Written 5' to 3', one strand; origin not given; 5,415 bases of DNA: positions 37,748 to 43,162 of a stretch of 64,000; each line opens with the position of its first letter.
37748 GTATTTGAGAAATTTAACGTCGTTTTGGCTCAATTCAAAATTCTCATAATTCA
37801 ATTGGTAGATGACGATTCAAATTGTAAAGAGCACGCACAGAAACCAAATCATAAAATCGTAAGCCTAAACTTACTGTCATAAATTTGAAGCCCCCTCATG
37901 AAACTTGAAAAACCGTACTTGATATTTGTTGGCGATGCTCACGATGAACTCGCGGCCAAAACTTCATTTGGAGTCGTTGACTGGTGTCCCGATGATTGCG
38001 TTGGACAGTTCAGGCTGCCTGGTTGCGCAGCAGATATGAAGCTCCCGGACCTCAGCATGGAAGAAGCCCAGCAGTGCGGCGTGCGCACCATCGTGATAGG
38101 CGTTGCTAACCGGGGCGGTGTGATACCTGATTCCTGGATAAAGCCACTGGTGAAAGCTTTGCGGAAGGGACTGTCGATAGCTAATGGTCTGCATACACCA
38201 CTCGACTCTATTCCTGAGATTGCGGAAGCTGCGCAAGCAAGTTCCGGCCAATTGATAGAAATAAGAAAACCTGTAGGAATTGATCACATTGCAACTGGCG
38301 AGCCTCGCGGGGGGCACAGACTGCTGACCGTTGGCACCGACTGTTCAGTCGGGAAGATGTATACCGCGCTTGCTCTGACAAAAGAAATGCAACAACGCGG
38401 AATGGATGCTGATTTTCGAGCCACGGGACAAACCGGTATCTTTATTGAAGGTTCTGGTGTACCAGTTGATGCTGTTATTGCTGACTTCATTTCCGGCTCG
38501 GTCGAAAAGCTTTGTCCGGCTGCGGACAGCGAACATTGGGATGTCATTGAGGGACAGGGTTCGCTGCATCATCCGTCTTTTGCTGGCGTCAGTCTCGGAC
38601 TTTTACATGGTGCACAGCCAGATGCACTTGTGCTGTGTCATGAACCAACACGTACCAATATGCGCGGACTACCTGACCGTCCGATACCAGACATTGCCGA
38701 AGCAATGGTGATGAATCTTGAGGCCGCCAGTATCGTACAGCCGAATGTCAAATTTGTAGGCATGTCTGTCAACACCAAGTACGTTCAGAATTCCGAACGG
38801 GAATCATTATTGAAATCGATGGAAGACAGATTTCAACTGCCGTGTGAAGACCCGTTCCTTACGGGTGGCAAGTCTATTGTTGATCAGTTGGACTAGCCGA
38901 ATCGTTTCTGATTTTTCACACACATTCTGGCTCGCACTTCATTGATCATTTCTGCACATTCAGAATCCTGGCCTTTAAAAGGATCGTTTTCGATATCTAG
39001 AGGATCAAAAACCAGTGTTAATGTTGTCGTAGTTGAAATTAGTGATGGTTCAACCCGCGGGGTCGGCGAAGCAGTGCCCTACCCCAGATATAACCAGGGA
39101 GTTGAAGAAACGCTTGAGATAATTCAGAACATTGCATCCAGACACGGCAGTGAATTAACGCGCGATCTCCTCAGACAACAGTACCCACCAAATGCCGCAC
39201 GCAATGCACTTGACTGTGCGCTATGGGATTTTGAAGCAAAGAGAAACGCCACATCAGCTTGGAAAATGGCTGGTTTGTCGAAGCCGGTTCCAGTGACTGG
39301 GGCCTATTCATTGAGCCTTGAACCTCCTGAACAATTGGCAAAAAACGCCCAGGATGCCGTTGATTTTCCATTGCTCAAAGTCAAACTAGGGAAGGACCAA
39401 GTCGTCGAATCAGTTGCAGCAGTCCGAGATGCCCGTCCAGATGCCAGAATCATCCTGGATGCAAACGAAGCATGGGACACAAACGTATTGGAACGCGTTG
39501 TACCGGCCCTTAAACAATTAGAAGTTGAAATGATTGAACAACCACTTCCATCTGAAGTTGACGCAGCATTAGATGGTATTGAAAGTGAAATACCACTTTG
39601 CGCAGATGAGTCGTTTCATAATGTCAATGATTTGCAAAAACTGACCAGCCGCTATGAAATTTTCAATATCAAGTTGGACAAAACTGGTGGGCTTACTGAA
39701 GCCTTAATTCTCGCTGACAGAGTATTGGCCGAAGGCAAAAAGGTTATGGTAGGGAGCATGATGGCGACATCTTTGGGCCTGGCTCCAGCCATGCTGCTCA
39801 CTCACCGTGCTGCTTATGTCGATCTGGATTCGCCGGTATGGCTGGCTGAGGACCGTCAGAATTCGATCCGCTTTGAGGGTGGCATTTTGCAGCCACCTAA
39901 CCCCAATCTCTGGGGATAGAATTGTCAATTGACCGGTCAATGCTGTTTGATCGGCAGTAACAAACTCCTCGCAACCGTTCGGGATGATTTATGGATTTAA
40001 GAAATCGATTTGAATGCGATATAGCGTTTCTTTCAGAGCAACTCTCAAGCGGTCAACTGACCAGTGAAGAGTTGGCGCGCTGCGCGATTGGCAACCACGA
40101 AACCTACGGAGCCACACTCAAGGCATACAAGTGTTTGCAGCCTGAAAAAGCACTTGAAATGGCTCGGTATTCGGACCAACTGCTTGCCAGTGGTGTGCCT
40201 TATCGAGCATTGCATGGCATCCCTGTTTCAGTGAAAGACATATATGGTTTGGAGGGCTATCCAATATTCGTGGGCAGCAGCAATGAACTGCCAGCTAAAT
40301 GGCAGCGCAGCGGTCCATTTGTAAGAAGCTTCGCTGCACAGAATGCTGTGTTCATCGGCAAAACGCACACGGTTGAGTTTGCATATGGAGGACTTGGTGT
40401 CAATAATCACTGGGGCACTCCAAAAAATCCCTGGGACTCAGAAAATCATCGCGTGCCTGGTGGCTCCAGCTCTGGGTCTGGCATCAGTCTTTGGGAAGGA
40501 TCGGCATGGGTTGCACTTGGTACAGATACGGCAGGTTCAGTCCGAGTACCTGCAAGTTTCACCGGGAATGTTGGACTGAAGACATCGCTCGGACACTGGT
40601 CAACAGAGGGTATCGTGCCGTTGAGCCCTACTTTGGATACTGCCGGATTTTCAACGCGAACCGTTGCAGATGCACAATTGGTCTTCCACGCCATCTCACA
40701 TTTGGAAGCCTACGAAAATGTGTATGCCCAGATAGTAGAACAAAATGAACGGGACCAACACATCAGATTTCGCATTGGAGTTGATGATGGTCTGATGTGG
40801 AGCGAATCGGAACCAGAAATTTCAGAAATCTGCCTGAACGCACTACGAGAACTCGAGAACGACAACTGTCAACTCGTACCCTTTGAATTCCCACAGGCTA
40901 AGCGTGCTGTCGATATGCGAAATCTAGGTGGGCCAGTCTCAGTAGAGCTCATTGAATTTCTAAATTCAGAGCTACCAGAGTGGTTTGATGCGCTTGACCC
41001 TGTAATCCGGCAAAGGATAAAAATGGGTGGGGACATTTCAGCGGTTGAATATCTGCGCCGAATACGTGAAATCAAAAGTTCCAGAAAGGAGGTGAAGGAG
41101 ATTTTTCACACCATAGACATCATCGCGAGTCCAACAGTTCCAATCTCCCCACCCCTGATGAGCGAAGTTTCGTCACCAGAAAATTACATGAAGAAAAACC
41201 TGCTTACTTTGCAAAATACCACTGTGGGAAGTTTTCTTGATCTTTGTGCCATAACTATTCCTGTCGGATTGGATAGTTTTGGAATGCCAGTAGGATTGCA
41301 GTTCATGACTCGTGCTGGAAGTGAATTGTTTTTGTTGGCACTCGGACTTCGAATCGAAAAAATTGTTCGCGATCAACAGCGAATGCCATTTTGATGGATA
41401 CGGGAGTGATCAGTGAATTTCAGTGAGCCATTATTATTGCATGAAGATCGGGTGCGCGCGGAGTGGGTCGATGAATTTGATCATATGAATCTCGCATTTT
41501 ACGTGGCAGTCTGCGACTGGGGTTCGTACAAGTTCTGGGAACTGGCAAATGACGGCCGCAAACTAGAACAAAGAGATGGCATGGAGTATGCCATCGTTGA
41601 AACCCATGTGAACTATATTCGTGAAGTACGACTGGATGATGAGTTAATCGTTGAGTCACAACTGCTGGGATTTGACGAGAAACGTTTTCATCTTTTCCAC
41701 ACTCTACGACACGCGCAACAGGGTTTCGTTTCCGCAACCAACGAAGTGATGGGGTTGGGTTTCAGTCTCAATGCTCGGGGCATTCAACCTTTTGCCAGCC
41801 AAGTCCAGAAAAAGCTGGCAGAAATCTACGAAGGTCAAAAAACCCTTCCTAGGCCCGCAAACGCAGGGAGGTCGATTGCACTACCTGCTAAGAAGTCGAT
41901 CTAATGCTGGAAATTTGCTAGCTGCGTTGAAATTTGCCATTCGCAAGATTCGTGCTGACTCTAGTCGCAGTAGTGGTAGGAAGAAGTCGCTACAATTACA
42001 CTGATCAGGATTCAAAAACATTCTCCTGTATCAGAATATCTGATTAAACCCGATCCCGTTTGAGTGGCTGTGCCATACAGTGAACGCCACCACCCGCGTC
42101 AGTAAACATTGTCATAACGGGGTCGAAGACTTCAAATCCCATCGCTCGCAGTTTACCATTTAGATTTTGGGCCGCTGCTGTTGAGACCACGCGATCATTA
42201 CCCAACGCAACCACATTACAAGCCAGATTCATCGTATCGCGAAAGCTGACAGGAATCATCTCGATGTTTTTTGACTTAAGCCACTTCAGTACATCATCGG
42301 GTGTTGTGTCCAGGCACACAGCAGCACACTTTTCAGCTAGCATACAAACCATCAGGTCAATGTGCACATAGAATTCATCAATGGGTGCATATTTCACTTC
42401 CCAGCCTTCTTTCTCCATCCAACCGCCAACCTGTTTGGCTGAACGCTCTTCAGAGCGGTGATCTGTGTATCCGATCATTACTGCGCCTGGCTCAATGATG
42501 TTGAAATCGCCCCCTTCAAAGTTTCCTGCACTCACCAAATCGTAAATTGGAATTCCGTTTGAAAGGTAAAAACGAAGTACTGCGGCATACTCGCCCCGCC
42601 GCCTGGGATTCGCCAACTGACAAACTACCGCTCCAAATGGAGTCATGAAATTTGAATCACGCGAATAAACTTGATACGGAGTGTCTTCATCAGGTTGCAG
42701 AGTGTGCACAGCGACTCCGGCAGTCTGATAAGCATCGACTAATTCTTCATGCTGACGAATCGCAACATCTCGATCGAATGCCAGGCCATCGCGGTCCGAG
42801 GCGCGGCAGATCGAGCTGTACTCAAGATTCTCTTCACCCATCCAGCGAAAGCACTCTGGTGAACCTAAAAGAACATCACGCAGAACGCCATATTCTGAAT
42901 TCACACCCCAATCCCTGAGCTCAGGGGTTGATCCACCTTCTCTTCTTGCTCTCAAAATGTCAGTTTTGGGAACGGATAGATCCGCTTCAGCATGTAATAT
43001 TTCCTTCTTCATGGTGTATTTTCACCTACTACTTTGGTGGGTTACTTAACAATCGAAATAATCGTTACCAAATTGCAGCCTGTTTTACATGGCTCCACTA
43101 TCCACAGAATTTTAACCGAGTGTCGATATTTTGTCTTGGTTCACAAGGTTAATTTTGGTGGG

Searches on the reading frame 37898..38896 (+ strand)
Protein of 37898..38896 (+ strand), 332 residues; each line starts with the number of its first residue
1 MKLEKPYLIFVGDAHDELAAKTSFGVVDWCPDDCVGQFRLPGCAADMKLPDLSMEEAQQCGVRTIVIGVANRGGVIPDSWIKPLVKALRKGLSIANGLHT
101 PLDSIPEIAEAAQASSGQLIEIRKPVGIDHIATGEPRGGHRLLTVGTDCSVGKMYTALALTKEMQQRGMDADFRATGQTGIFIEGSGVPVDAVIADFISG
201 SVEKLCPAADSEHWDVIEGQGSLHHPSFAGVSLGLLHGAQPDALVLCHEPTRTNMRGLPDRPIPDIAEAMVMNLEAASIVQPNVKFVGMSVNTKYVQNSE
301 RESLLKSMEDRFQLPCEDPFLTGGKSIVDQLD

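Call 80: search_protein_families(library=pfam, proteins=[window:37898-38896:+])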
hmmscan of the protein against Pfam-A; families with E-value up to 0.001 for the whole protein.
window:37898-38896:+ (332 aa): 2 families
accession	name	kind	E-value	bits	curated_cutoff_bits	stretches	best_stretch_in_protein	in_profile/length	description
PF07755.17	DUF1611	-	1.5e-71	240.4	25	1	131-328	2-201/201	Domain of unknown function (DUF1611_C) P-loop domain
PF17396.8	DUF1611_N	-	6.3e-23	81.4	22.6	1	42-125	5-95/95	Domain of unknown function (DUF1611_N) Rossmann-like domain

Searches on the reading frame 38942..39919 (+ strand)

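Call 80: search_protein_families(library=pfam, proteins=[window:38942-39919:+])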
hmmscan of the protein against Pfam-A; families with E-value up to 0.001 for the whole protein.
window:38942-39919:+ (325 aa): 2 families
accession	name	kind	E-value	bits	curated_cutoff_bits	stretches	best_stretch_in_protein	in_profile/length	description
PF13378.12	MR_MLE_C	-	5.7e-27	95.3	29.4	1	132-319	2-206/219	Enolase C-terminal domain-like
PF02746.21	MR_MLE_N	-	2.8e-11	44.1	22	1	7-111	8-117/117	Mandelate racemase / muconate lactonizing enzyme, N-terminal domain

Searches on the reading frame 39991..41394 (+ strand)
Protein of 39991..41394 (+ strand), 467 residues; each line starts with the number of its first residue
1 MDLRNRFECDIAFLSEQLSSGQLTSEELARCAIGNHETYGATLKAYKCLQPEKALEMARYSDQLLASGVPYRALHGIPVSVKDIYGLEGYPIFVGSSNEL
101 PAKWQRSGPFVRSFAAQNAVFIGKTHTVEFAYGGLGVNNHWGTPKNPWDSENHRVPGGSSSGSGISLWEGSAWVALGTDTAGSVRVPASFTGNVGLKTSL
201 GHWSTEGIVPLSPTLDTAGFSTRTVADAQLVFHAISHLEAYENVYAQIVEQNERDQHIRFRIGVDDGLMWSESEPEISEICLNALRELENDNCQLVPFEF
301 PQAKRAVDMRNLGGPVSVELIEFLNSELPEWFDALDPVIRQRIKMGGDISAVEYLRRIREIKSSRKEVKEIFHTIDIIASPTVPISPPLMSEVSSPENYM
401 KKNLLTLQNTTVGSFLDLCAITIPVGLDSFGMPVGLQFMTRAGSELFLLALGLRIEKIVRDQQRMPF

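Call 6: search_protein_families(library=pfam, proteins=[window:39991-41394:+])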
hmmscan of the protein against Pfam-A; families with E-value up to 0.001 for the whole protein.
window:39991-41394:+ (467 aa): 1 family
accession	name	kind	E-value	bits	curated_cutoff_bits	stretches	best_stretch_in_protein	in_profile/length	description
PF01425.27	Amidase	-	3.6e-76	257.5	27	1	32-446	6-442/445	Amidase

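Call 7: search_protein_families(library=ncbifam, proteins=[window:39991-41394:+])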
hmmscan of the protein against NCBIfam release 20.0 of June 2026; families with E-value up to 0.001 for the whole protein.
window:39991-41394:+ (467 aa): 26 families (the best 25 are shown)
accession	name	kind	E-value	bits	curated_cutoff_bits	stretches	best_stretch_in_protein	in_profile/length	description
NF005460.0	PRK07056.1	subfamily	1.1e-85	288.4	447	1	10-461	9-455/457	amidase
NF004766.0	PRK06102.1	equivalog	2.3e-81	274.2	559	1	9-462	8-454/455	amidase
NF005688.0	PRK07488.1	equivalog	3.6e-69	233.9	532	1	13-463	15-470/474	indoleacetamide hydrolase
NF004622.0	PRK05962.1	equivalog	2.2e-63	214.6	463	1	44-460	23-429/431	amidase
NF006043.0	PRK08186.1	subfamily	4.4e-61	207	487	1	8-459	6-448/600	allophanate hydrolase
TIGR02713.1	allophanate_hyd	equivalog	6.7e-57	193.3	511.05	1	62-457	21-411/563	allophanate hydrolase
TIGR00132.1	gatA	equivalog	6.9e-57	193.2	481.1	2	16-306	3-292/466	Asp-tRNA(Asn)/Glu-tRNA(Gln) amidotransferase subunit GatA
NF004815.0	PRK06169.1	equivalog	6.1e-56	189.9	506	1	17-461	18-461/471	amidase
NF006631.0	PRK09201.1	equivalog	4.4e-53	180.7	461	1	9-457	7-453/466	AtzE family amidohydrolase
NF006169.0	PRK08310.1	equivalog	9.1e-53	180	391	1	70-457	22-392/395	amidase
NF004717.0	PRK06061.1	equivalog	1.7e-52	178.7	498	1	14-466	22-474/483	amidase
TIGR02715.1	amido_AtzE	subfamily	6.4e-51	173.7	425.75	1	14-457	5-446/452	AtzE family amidohydrolase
NF005450.0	PRK07042.1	equivalog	3.7e-49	167.5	458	1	14-466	12-459/464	amidase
NF009119.0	PRK12470.1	equivalog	5.5e-43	147.7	498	1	16-465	16-458/462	amidase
NF005687.0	PRK07487.1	subfamily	7.5e-40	137.1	428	1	14-458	13-455/468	amidase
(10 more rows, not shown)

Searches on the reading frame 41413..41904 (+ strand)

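Call 80: search_protein_families(library=pfam, proteins=[window:41413-41904:+])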
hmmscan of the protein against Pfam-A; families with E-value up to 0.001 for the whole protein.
window:41413-41904:+ (163 aa): 2 families
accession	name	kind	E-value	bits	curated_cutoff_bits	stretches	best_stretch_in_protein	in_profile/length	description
PF13279.12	4HBT_2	-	3e-23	83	25.5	1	14-135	1-122/122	Thioesterase-like superfamily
PF03061.28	4HBT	-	0.00037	21.2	20.6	1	24-100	3-72/79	Thioesterase superfamily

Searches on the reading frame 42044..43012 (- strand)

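Call 80: search_protein_families(library=pfam, proteins=[window:42044-43012:-])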
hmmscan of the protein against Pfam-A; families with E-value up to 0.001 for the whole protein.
window:42044-43012:- (322 aa): 2 families
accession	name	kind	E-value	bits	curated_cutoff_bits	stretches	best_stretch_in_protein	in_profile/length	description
PF19420.4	DDAH_eukar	-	6.7e-25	88.4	23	1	82-316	26-289/291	N,N dimethylarginine dimethylhydrolase, eukaryotic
PF02274.22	ADI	-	3.7e-14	53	22.8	2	239-319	291-377/377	Arginine deiminase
